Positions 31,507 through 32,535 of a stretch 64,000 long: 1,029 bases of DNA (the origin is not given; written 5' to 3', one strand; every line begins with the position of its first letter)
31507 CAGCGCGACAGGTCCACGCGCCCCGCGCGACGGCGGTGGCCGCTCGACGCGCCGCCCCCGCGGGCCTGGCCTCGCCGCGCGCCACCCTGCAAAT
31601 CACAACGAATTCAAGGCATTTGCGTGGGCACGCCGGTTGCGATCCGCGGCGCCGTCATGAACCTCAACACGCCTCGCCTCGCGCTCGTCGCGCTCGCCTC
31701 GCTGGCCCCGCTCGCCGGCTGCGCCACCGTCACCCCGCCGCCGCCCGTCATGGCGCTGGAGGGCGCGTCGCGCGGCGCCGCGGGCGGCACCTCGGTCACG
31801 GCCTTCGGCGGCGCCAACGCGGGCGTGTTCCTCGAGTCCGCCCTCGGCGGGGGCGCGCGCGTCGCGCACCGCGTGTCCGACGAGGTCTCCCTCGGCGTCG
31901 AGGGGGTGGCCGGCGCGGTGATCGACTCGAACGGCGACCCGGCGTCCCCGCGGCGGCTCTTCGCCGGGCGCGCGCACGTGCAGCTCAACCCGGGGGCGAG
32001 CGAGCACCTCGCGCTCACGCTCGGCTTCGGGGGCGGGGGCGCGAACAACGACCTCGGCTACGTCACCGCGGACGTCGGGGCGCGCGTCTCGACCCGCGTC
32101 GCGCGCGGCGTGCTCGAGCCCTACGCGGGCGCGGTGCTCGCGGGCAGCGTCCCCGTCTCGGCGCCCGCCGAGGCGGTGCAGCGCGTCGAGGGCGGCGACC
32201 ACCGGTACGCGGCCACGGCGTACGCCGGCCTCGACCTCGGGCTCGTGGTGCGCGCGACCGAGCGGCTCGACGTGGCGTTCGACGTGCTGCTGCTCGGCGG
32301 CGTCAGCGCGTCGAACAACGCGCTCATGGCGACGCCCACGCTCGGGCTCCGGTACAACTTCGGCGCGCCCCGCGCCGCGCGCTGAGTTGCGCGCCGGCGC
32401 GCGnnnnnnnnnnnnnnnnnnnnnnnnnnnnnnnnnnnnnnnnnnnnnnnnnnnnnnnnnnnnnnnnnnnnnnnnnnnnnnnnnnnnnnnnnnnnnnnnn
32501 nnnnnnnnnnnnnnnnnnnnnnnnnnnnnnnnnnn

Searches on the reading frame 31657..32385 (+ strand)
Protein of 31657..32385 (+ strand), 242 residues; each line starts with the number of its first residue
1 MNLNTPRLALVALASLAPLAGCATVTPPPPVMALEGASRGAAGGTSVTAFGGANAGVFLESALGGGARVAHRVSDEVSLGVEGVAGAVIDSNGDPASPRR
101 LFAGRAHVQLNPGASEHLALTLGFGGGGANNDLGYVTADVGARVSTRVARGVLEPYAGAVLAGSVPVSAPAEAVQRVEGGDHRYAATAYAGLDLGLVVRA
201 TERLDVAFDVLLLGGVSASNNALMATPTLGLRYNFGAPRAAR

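Call 46: find_encoding_contigs(protein=window:31657-32385:+, flank=10000, max_places=10)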
Protein window:31657-32385:+ (242 aa): no gene with exactly this product is on record in the collection.
